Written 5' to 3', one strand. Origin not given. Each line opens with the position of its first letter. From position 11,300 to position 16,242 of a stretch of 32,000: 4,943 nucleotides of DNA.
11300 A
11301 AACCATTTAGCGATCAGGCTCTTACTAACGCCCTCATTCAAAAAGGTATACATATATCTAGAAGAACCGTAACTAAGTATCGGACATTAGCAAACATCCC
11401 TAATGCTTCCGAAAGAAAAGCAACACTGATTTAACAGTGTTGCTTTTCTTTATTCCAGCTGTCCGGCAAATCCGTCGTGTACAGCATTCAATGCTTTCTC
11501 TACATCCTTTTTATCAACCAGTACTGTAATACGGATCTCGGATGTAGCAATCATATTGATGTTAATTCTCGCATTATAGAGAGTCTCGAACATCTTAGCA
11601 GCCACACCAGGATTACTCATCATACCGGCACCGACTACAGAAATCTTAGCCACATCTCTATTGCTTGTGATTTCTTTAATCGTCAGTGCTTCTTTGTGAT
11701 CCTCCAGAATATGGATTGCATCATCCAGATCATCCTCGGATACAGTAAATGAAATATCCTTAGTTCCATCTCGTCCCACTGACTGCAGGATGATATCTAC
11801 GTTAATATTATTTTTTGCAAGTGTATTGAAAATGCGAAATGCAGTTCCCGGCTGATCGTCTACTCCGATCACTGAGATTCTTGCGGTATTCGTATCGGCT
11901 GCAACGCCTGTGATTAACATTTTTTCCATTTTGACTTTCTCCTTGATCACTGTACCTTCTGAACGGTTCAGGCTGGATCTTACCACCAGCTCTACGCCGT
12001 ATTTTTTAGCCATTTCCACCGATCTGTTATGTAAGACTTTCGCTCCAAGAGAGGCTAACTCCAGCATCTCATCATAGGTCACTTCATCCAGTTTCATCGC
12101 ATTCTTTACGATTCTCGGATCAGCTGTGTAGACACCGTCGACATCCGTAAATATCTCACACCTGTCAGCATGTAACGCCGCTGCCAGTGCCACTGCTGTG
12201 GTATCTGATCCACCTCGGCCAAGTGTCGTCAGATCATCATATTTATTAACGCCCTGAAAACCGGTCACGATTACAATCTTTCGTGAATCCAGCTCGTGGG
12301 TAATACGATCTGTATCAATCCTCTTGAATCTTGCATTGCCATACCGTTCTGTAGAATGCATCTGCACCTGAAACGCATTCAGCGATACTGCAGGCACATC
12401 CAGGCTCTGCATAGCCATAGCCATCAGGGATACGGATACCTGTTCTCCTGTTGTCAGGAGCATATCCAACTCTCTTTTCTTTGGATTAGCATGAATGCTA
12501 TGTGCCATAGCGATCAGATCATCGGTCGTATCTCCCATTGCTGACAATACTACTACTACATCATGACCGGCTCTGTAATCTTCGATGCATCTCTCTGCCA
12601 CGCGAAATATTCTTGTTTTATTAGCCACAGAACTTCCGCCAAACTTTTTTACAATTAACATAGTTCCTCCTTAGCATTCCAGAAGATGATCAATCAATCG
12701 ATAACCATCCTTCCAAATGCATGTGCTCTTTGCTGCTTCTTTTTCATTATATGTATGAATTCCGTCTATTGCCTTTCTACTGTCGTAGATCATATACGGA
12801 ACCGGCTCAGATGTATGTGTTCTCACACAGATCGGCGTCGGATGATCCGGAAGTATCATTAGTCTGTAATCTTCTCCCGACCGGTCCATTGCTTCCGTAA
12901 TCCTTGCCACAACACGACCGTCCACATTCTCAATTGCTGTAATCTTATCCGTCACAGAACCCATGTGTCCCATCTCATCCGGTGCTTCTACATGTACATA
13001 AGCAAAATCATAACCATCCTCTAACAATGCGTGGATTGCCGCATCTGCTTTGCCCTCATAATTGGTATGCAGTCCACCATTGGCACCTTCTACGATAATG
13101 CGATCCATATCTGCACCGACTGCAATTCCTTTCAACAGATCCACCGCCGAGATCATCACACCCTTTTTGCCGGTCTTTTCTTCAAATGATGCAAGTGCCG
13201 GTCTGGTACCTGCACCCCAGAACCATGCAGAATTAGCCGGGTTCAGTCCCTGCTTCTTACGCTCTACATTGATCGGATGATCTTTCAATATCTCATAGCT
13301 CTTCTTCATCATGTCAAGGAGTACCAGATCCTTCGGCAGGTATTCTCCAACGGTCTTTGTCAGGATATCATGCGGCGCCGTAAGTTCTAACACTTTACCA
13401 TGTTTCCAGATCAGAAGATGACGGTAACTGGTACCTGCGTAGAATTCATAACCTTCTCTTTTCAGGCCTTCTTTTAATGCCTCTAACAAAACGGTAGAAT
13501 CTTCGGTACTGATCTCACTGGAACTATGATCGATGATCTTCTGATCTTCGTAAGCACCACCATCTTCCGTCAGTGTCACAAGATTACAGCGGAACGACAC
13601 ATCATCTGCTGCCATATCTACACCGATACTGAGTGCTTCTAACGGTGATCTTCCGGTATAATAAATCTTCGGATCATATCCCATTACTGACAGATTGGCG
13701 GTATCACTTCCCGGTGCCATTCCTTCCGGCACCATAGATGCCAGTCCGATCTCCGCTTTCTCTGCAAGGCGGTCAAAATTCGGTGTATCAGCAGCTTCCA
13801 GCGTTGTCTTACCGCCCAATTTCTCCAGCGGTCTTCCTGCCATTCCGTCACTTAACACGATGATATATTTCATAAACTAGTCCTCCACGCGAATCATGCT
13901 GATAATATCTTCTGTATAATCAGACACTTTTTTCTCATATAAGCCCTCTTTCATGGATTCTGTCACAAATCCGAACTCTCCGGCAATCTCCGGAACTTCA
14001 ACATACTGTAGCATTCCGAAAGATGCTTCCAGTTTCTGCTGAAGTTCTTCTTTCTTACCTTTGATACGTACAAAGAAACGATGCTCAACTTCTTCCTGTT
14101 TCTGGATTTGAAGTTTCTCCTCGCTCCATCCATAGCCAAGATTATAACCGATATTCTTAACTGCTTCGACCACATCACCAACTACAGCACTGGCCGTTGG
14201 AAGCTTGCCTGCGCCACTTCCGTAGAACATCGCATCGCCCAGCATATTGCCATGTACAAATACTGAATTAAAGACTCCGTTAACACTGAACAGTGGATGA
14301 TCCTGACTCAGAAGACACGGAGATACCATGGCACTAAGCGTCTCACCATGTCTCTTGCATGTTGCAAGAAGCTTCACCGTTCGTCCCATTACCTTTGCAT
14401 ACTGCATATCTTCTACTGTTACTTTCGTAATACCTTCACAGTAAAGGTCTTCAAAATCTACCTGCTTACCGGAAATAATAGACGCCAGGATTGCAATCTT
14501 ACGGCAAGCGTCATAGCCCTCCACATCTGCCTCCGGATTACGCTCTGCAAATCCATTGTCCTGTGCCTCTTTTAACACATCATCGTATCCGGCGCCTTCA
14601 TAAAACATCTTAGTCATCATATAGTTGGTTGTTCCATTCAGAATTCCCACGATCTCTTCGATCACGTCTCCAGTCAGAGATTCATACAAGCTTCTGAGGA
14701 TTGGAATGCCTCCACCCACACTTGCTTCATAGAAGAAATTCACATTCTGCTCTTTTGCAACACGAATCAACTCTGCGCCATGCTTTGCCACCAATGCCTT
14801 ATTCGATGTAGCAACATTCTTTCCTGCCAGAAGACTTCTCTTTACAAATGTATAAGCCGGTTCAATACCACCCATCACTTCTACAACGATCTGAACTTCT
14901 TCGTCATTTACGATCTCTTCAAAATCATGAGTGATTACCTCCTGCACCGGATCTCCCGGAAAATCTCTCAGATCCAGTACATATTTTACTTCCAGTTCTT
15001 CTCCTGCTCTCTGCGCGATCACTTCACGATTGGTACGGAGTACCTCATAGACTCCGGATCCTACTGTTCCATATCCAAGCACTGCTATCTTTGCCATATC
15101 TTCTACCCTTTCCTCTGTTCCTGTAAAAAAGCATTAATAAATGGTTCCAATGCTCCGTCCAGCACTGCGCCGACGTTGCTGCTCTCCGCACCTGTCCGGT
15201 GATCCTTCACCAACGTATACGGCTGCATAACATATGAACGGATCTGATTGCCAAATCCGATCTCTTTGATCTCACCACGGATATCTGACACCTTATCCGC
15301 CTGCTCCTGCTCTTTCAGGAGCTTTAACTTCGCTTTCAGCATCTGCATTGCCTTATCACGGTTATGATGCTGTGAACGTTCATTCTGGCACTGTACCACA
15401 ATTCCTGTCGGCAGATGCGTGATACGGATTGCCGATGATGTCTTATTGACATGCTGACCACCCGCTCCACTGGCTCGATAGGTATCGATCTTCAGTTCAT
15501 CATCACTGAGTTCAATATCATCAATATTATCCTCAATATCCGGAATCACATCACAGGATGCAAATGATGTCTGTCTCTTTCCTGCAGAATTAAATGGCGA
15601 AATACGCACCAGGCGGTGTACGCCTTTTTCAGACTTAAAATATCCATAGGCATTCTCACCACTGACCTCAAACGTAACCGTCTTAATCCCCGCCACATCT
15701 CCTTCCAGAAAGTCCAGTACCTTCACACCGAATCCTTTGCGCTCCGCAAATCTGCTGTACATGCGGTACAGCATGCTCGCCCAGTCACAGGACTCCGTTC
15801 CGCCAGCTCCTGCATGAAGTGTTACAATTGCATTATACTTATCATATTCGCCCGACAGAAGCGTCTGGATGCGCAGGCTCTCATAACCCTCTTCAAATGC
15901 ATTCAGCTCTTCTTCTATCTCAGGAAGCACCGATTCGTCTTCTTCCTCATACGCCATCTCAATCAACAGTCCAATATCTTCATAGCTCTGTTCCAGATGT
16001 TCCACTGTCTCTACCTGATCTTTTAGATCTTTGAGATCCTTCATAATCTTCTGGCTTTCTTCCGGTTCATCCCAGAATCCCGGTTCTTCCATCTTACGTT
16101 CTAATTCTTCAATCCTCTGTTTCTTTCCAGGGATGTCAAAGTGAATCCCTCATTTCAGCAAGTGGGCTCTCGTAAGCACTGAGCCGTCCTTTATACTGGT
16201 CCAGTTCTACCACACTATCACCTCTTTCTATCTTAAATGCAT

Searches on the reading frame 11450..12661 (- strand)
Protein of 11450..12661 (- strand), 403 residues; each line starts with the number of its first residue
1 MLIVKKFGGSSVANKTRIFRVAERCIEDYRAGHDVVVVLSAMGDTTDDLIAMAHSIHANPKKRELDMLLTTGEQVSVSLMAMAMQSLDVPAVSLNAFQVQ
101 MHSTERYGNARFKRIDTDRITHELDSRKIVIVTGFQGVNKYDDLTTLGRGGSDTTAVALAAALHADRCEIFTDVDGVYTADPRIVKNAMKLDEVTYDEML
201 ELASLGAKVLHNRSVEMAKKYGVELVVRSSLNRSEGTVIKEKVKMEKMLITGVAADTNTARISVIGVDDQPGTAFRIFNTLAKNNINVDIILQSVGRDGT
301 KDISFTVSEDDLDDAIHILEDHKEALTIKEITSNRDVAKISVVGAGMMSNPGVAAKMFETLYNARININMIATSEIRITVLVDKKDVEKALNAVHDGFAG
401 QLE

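Call 8: search_protein_families(library=ncbifam, proteins=[window:11450-12661:-])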
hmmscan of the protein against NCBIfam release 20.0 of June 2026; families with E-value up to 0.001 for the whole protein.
window:11450-12661:- (403 aa): 31 families (the best 25 are shown)
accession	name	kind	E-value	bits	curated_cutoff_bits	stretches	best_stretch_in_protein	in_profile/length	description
NF005155.0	PRK06635.1-4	equivalog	2.3e-167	557.1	346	1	1-398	2-401/407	aspartate kinase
NF005656.0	PRK07431.1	equivalog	4e-160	534.2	657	1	2-399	3-410/587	aspartate kinase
NF005154.0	PRK06635.1-2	equivalog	2e-155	518.1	376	1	2-400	4-404/407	aspartate kinase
NF005156.0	PRK06635.1-5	equivalog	2.4e-153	510.7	594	1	2-399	3-401/411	aspartate kinase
NF005153.0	PRK06635.1-1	equivalog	7.8e-150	499.5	585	1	2-399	3-406/421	aspartate kinase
TIGR00657.1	asp_kinases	subfamily_domain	8.6e-135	450.2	208.7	2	61-398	102-440/442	aspartate kinase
TIGR00656.1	asp_kin_monofn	equivalog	7.2e-132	440.2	402.25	1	1-398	2-404/407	aspartate kinase, monofunctional class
NF005161.0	PRK06635.2-5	equivalog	5.5e-110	368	586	1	4-398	7-400/402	aspartate kinase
NF006068.0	PRK08210.1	equivalog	2.4e-104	349.7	474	1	2-399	3-401/405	aspartate kinase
NF006459.0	PRK08841.1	equivalog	7.6e-97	324.8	535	1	2-398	5-378/395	aspartate kinase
NF004938.0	PRK06291.1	equivalog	7.9e-93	311.6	528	2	62-399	119-462/468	aspartate kinase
NF005158.0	PRK06635.2-2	equivalog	1.1e-84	284.7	717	1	2-396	3-396/401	aspartate kinase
NF005157.0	PRK06635.2-1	equivalog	1.1e-84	284.7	832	1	4-398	6-399/401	aspartate kinase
NF006959.0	PRK09436.1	equivalog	3.1e-84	283.5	726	2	65-398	119-459/819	bifunctional aspartate kinase/homoserine dehydrogenase I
NF005159.0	PRK06635.2-3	equivalog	9.8e-67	225.7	379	1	2-396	3-403/406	aspartate kinase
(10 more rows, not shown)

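Call 42: list_cluster_members(proteins=[window:11450-12661:-, window:15103-16092:-, window:13877-15097:-])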
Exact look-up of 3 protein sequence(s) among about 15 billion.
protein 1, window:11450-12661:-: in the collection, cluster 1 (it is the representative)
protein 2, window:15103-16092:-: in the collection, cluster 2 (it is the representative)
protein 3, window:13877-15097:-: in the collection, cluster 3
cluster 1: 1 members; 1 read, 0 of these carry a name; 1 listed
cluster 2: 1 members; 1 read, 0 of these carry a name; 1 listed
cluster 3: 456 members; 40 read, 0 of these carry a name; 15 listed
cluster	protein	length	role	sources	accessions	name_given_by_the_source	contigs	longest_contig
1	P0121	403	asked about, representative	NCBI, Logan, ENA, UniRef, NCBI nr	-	-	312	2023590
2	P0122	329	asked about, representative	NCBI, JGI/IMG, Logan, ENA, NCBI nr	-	-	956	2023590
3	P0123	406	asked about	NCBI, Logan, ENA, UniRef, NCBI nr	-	-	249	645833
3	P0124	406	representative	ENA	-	-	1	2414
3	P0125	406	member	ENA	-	-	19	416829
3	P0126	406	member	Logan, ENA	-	-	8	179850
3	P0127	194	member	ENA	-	-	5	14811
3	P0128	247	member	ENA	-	-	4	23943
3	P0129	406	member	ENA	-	-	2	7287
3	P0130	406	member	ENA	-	-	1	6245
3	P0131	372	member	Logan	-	-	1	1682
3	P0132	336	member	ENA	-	-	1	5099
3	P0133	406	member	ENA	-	-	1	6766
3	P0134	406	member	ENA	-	-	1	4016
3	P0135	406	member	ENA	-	-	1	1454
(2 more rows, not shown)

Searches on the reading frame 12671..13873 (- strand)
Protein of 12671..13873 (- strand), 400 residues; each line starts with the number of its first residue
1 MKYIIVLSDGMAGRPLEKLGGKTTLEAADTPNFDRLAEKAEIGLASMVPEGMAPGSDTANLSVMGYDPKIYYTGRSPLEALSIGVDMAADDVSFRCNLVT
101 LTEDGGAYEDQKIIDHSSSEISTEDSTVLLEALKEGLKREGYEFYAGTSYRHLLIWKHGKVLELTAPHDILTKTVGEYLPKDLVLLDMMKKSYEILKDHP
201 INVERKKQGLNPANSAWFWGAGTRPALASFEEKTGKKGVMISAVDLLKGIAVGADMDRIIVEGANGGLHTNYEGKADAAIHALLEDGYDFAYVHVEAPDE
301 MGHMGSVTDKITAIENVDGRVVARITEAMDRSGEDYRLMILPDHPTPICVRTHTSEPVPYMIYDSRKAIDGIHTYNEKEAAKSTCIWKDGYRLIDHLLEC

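Call 8: search_protein_families(library=ncbifam, proteins=[window:12671-13873:-])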
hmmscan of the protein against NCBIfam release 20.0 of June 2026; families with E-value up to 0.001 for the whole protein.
window:12671-13873:- (400 aa): 7 families
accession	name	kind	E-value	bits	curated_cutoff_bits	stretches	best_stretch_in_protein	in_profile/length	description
TIGR00306.2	apgM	subfamily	1.3e-152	508.5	320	1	2-397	1-402/403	2,3-bisphosphoglycerate-independent phosphoglycerate mutase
NF003242.0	PRK04200.1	equivalog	1.6e-149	498.1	426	1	1-399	1-394/395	cofactor-independent phosphoglycerate mutase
TIGR02535.1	hyp_Hser_kinase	hypoth_equivalog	1.1e-148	495.3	446.3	1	1-398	1-396/397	proposed homoserine kinase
NF003104.0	PRK04024.1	equivalog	8.9e-87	291.5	489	1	1-398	3-401/412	2,3-bisphosphoglycerate-independent phosphoglycerate mutase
NF038358.1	phophono_PhpG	equivalog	5.6e-63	213.1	545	2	187-398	210-416/417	CMP-5'-phosphonoformate--3-phosphoglycerate phosphonoformyl transferase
NF003160.0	PRK04135.1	equivalog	2.5e-51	174.6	468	1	2-384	17-378/403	2,3-bisphosphoglycerate-independent phosphoglycerate mutase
TIGR01307.1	pgm_bpd_ind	equivalog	3.5e-05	22.5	330.65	1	277-364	374-466/504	2,3-bisphosphoglycerate-independent phosphoglycerate mutase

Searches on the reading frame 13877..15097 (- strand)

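Call 8: search_protein_families(library=ncbifam, proteins=[window:13877-15097:-])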
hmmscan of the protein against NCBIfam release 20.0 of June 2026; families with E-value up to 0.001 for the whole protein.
window:13877-15097:- (406 aa): 7 families
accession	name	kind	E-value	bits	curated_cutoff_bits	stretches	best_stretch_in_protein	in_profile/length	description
NF004976.0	PRK06349.1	subfamily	4.3e-128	428.1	205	1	3-350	6-359/430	homoserine dehydrogenase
NF004912.0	PRK06270.1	equivalog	1.6e-81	274.4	373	1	2-315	4-339/343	homoserine dehydrogenase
NF006235.0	PRK08374.1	equivalog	2.6e-54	184.5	451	1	53-313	77-329/336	homoserine dehydrogenase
NF005290.0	PRK06813.1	equivalog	3.4e-40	138.1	286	1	95-314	119-338/346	homoserine dehydrogenase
NF005002.0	PRK06392.1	equivalog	2.4e-28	99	296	1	57-240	70-259/329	homoserine dehydrogenase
NF006959.0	PRK09436.1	equivalog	6.7e-25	87.3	726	1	87-239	566-721/819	bifunctional aspartate kinase/homoserine dehydrogenase I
NF007003.0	PRK09466.1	subfamily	5e-18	64.9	582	1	109-239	585-714/810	bifunctional aspartate kinase/homoserine dehydrogenase II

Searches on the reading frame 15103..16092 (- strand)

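Call 8: search_protein_families(library=ncbifam, proteins=[window:15103-16092:-])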
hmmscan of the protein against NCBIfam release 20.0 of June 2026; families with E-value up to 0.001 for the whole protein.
window:15103-16092:- (329 aa): 5 families
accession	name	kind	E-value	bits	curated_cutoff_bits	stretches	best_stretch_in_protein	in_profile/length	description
TIGR00020.2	prfB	exception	1.6e-149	497.8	370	1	1-324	31-353/353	peptide chain release factor 2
NF001859.2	PRK00591.1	equivalog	1.1e-81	274.6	400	1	2-327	16-343/347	peptide chain release factor 1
TIGR00019.1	prfA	equivalog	9.1e-81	271.5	423.25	1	3-327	26-351/361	peptide chain release factor 1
TIGR03072.1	release_prfH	equivalog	2.3e-35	122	166.65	1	91-287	4-195/200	peptide chain release factor H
NF006718.0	PRK09256.1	equivalog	4.4e-14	52.4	100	1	192-225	9-42/140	alternative ribosome rescue aminoacyl-tRNA hydrolase ArfB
